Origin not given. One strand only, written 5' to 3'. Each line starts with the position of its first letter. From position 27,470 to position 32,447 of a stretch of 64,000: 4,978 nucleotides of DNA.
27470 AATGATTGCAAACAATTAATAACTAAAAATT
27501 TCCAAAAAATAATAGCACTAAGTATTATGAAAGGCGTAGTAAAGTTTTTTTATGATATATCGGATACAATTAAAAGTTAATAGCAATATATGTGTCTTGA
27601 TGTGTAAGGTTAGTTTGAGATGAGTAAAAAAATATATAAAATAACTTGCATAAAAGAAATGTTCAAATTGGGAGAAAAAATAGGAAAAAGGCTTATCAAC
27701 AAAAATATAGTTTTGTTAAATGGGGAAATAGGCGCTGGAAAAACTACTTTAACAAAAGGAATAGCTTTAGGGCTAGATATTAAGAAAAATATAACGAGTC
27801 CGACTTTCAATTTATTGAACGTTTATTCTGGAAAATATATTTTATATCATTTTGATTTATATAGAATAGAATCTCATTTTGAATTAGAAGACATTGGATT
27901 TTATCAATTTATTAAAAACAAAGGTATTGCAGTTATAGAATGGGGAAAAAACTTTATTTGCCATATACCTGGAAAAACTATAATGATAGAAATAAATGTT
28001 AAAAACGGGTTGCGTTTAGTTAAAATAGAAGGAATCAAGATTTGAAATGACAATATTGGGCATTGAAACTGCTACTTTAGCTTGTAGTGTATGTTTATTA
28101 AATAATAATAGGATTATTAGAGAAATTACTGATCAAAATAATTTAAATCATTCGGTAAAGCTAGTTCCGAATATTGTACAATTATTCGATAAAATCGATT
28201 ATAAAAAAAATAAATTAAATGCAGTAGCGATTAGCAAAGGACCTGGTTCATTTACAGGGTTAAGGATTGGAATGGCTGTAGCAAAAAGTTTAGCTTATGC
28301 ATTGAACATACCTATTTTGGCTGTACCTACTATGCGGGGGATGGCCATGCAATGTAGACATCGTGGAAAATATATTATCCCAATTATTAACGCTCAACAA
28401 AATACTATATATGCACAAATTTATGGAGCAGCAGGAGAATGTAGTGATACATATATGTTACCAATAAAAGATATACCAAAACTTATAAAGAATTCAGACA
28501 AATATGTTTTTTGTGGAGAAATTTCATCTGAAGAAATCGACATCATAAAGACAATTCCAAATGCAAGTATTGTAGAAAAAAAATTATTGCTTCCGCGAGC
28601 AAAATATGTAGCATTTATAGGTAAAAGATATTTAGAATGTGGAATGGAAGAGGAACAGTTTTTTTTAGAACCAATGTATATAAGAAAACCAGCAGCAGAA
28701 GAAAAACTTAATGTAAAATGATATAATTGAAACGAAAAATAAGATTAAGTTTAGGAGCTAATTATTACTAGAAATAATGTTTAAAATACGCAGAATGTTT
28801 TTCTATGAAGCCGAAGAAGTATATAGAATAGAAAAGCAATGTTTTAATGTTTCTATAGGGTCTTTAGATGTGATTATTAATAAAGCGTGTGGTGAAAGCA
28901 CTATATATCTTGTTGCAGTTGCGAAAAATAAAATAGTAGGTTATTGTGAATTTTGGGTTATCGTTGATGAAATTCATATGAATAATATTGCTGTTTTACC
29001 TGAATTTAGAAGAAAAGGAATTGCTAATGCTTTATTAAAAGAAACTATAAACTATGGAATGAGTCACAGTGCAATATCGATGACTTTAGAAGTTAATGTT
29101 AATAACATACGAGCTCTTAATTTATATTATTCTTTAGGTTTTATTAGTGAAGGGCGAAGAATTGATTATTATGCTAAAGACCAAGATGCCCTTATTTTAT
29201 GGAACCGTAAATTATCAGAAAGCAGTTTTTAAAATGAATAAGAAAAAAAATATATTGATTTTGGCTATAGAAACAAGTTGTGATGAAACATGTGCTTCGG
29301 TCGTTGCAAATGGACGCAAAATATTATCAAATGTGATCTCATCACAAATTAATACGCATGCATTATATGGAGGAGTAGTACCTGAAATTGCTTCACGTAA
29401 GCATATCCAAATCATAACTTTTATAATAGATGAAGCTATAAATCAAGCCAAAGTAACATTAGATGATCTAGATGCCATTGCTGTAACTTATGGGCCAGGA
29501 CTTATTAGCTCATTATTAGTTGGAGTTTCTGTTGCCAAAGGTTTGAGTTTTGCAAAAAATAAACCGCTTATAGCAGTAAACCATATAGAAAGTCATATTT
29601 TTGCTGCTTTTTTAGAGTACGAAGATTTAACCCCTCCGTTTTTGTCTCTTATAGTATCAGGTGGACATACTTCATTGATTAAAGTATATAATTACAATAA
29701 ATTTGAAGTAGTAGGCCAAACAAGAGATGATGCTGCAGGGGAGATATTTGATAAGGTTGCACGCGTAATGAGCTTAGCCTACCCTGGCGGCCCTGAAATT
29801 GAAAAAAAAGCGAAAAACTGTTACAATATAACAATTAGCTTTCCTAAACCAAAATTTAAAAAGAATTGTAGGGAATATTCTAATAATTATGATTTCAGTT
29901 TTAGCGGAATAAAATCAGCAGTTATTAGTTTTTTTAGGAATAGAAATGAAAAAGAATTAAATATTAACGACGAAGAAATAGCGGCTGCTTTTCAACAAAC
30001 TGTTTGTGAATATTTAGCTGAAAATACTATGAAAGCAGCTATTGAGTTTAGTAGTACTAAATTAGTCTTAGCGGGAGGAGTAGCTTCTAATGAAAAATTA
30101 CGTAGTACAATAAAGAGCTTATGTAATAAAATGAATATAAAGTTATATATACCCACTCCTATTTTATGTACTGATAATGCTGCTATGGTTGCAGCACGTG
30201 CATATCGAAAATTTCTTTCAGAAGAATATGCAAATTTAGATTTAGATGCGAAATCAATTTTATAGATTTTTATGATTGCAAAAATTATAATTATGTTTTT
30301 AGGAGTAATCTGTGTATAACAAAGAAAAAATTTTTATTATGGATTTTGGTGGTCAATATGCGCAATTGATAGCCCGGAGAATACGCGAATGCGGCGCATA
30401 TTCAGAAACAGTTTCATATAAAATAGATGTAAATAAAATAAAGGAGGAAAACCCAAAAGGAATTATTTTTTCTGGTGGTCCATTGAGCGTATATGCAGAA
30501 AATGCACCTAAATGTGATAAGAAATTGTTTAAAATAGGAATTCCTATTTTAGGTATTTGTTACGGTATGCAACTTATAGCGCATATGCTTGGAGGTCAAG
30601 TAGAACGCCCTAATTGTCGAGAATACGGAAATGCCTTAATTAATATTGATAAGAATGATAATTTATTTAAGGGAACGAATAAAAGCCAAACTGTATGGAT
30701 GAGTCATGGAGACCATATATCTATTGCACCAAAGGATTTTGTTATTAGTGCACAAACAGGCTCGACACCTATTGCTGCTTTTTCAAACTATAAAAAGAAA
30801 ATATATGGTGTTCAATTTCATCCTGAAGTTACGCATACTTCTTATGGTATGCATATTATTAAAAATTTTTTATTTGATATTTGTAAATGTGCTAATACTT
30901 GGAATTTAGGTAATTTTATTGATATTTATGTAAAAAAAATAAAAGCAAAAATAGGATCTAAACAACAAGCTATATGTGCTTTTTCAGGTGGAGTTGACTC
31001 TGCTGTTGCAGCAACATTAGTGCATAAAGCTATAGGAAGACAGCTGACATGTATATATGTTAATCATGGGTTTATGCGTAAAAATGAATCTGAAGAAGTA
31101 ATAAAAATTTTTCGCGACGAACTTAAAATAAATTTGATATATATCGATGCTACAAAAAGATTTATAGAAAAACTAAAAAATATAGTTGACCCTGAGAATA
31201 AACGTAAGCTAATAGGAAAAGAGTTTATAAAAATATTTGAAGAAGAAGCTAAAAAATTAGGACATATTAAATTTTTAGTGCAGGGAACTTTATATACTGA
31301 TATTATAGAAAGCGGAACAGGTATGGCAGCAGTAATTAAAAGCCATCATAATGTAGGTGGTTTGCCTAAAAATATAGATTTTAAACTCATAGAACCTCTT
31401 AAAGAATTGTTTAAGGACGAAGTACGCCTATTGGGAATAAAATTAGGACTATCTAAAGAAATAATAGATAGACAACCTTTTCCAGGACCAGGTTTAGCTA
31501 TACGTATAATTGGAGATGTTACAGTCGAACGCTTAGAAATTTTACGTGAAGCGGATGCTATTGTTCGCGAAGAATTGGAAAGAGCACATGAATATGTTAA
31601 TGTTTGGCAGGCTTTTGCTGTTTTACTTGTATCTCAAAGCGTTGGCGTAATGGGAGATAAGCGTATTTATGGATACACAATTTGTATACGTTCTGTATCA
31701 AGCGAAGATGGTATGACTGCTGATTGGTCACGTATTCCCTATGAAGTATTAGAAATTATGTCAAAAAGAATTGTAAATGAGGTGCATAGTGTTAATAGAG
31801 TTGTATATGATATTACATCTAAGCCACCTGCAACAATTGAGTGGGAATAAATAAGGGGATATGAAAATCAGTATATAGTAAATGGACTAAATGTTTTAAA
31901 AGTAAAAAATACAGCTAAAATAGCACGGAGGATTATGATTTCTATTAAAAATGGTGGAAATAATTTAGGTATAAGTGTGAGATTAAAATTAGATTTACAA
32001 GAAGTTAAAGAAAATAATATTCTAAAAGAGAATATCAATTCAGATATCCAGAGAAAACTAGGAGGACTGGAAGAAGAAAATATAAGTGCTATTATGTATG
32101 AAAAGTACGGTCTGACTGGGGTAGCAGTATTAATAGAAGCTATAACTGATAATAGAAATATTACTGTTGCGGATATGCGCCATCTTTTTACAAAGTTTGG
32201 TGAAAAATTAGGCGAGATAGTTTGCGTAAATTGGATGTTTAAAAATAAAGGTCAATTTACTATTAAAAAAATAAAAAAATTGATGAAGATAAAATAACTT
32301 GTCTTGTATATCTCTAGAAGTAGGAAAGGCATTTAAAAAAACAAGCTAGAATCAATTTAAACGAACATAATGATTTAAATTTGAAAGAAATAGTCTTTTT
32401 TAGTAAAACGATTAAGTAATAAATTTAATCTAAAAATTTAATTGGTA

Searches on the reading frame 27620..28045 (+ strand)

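Call 57: search_protein_families(library=ncbifam, proteins=[window:27620-28045:+], max_evalue=0.00001)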
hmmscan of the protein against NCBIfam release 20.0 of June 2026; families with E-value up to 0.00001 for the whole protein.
window:27620-28045:+ (141 aa): 2 families
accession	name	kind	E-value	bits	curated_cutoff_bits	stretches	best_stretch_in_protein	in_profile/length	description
TIGR00150.1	T6A_YjeE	equivalog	1.4e-34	118.8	60.1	1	12-138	6-133/135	tRNA (adenosine(37)-N6)-threonylcarbamoyltransferase complex ATPase subunit type 1 TsaE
NF007931.0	PRK10646.1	equivalog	3.4e-20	72.5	246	1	12-137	12-138/153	tRNA (adenosine(37)-N6)-threonylcarbamoyltransferase complex ATPase subunit type 1 TsaE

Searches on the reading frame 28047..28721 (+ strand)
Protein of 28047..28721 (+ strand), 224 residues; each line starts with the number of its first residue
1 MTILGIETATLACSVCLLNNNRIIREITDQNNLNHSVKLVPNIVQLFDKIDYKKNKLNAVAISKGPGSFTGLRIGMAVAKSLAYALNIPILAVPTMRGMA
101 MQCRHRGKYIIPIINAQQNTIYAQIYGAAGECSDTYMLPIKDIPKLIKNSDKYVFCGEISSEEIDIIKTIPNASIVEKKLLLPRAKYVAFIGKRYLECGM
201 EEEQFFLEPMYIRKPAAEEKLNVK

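Call 57: search_protein_families(library=ncbifam, proteins=[window:28047-28721:+], max_evalue=0.00001)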
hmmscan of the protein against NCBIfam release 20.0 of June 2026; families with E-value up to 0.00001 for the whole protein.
window:28047-28721:+ (224 aa): 5 families
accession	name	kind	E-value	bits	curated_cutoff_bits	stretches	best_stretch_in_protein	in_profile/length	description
TIGR03725.1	T6A_YeaZ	equivalog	1.2e-40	139.7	69.3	1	3-213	1-212/212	tRNA (adenosine(37)-N6)-threonylcarbamoyltransferase complex dimerization subunit type 1 TsaB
TIGR03723.1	T6A_TsaD_YgjD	equivalog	2.3e-10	40.1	296.1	1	34-104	48-118/314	tRNA (adenosine(37)-N6)-threonylcarbamoyltransferase complex transferase subunit TsaD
TIGR00329.1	gcp_kae1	subfamily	7.2e-10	38.6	207.8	1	34-101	47-114/305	tRNA (adenosine(37)-N6)-threonylcarbamoyltransferase complex transferase subunit TsaD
TIGR03722.2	arch_KAE1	equivalog_domain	3.2e-08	33.1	375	1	30-94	40-105/323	KEOPS complex N(6)-L-threonylcarbamoyladenine synthase Kae1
NF007174.0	PRK09605.1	equivalog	1.2e-07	30.6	447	1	29-96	41-109/535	bifunctional N(6)-L-threonylcarbamoyladenine synthase/serine/threonine protein kinase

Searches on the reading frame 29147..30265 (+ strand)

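Call 57: search_protein_families(library=ncbifam, proteins=[window:29147-30265:+], max_evalue=0.00001)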
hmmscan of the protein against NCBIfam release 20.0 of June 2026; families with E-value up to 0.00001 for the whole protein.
window:29147-30265:+ (372 aa): 6 families
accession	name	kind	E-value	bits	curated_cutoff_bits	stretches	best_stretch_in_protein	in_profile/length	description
TIGR03723.1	T6A_TsaD_YgjD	equivalog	3.2e-126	420.7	296.1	1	38-356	1-313/314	tRNA (adenosine(37)-N6)-threonylcarbamoyltransferase complex transferase subunit TsaD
TIGR00329.1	gcp_kae1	subfamily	4e-104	348.1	207.8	1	39-349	1-305/305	tRNA (adenosine(37)-N6)-threonylcarbamoyltransferase complex transferase subunit TsaD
TIGR03722.2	arch_KAE1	equivalog_domain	2.9e-56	190.9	375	1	38-356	1-297/323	KEOPS complex N(6)-L-threonylcarbamoyladenine synthase Kae1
NF007174.0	PRK09605.1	equivalog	3.6e-54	184.1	447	1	37-359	2-302/535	bifunctional N(6)-L-threonylcarbamoyladenine synthase/serine/threonine protein kinase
TIGR03725.1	T6A_YeaZ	equivalog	1.6e-16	60.9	69.3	1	38-155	1-102/212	tRNA (adenosine(37)-N6)-threonylcarbamoyltransferase complex dimerization subunit type 1 TsaB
TIGR00143.1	hypF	equivalog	2.3e-06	26.1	466.1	1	244-345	629-731/741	carbamoyltransferase HypF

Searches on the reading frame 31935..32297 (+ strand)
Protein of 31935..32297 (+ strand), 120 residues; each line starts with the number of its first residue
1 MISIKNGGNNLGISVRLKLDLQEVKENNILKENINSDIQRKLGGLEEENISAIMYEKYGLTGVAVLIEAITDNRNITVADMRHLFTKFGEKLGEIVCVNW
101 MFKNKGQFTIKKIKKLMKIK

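Call 57: search_protein_families(library=ncbifam, proteins=[window:31935-32297:+], max_evalue=0.00001)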
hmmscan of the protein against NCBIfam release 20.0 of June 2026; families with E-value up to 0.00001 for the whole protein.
window:31935-32297:+ (120 aa): 3 families
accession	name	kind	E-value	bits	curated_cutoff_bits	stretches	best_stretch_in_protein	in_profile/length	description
NF001030.0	PRK00110.1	equivalog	5.6e-32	111.3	243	1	2-117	34-150/245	YebC/PmpR family DNA-binding transcriptional regulator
TIGR01033.1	TIGR01033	subfamily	1.8e-31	109.7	208.75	1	2-113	34-145/238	YebC/PmpR family DNA-binding transcriptional regulator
NF009044.0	PRK12378.1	subfamily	1.6e-25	90.2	196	1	2-113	32-142/239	YebC/PmpR family DNA-binding transcriptional regulator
